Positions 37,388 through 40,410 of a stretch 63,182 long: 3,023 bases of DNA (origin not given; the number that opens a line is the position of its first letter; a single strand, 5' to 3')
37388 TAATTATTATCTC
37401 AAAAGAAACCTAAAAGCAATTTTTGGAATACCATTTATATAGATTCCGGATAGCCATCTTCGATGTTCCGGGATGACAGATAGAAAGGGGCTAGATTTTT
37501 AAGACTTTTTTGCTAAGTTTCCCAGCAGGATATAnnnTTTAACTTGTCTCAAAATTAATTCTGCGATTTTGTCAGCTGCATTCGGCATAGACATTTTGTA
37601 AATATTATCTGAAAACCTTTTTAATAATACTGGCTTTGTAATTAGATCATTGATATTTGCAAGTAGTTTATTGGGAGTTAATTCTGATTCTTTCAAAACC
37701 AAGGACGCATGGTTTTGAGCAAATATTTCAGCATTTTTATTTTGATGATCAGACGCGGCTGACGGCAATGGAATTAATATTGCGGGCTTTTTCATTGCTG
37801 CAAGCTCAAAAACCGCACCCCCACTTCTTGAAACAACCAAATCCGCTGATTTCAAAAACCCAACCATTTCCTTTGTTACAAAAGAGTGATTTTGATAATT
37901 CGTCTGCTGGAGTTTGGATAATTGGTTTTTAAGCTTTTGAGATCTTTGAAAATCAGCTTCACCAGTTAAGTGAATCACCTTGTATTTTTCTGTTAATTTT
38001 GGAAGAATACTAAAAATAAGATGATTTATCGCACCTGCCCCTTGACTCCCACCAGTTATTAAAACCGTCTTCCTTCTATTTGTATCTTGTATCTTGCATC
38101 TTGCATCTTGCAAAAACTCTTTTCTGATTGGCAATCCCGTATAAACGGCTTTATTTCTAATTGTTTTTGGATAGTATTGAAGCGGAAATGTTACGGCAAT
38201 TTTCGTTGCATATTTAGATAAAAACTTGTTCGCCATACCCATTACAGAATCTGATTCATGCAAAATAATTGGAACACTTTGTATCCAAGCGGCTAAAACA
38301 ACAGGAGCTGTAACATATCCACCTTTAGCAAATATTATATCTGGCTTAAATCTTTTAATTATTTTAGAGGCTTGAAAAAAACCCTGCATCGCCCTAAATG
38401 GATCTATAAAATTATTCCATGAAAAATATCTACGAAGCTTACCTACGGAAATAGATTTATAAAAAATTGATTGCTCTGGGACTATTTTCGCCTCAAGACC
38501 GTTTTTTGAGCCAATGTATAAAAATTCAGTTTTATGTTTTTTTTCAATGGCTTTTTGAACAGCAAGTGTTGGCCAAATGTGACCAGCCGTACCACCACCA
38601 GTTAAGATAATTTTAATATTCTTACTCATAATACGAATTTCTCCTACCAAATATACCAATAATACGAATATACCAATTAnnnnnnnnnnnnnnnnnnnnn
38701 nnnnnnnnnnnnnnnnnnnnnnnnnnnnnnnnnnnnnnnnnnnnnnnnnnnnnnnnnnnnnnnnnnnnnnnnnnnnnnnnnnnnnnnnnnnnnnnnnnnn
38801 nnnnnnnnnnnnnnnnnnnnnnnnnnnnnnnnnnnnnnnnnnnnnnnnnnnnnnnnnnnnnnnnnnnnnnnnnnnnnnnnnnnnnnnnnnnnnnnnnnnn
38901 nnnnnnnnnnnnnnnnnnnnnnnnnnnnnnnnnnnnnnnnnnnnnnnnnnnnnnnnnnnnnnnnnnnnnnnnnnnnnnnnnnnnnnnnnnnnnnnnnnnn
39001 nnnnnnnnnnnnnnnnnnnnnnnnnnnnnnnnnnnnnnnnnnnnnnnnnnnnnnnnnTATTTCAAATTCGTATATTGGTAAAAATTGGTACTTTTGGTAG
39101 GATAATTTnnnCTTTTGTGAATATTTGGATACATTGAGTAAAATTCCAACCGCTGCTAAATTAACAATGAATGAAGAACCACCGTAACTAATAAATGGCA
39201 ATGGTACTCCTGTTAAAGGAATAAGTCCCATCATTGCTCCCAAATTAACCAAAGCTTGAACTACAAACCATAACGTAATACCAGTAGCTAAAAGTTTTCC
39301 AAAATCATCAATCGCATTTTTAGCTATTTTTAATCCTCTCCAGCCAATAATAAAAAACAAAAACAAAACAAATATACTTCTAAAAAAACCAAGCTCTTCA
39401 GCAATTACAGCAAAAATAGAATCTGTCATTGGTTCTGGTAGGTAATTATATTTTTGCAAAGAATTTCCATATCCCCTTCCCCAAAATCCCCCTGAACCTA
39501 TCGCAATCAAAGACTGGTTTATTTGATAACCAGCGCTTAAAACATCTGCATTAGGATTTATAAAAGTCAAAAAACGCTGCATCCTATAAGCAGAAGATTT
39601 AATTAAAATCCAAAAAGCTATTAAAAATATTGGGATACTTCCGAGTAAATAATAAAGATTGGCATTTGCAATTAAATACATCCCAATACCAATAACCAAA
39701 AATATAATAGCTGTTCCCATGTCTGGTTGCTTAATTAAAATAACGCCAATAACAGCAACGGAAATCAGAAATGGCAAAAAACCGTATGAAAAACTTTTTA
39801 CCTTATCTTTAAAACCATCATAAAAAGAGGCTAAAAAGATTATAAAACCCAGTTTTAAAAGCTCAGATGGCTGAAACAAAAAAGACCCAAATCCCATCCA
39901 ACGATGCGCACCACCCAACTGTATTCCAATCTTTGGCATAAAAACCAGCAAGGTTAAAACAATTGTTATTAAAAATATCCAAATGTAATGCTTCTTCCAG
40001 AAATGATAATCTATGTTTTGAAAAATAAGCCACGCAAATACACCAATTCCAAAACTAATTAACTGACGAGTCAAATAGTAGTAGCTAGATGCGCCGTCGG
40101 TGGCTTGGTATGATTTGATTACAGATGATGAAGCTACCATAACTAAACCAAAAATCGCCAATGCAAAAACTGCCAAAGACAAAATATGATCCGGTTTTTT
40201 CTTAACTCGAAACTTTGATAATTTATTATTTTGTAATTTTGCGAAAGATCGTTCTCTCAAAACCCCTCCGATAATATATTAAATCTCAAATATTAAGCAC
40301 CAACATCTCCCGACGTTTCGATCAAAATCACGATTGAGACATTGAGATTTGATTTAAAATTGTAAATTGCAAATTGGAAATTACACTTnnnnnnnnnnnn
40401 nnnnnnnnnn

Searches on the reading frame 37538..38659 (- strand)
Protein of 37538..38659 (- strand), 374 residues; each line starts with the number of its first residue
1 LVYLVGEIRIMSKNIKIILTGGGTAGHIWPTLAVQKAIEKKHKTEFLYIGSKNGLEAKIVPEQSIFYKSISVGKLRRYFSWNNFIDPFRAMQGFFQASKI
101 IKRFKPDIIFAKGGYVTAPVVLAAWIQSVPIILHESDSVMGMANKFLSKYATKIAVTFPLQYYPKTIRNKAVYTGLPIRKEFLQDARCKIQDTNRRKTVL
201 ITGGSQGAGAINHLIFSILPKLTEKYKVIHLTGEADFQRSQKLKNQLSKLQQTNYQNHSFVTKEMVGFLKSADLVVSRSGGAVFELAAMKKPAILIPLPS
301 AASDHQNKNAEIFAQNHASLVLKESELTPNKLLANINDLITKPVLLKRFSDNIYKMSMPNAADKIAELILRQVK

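Call 65: search_protein_families(library=pfam, proteins=[window:37538-38659:-], max_evalue=0.0001)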
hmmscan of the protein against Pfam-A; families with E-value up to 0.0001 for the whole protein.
window:37538-38659:- (374 aa): 4 families
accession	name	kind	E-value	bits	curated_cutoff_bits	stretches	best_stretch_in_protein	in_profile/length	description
PF03033.26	Glyco_transf_28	-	4.7e-40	137.3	26.2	1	17-155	1-138/139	Glycosyltransferase family 28 N-terminal domain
PF04101.22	Glyco_tran_28_C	-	3.9e-35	121.8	22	1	198-363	1-164/166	Glycosyltransferase family 28 C-terminal domain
PF02350.25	Epimerase_2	-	7.9e-06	25.4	30.6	0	213-296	201-284/347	UDP-N-acetylglucosamine 2-epimerase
PF13692.12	Glyco_trans_1_4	-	2.4e-05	25.1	27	0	197-313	2-124/142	Glycosyl transferases group 1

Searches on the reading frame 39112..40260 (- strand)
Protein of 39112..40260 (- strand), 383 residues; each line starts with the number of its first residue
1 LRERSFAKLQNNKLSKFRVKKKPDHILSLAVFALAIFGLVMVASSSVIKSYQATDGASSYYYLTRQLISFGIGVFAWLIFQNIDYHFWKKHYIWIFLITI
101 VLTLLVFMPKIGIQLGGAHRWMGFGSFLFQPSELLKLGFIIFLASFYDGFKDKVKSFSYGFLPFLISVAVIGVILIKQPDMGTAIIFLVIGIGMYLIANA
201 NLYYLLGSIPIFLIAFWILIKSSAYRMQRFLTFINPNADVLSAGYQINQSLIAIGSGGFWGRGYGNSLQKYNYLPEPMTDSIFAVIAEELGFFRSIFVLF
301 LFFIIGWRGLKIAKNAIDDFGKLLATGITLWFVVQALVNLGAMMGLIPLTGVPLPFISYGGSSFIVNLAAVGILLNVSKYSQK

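Call 65: search_protein_families(library=pfam, proteins=[window:39112-40260:-], max_evalue=0.0001)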
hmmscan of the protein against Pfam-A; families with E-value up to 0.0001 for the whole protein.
window:39112-40260:- (383 aa): 1 family
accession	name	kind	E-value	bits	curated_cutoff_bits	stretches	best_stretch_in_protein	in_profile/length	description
PF01098.24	FTSW_RODA_SPOVE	-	8.1e-105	351.2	26.4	1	29-382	6-355/356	Cell cycle protein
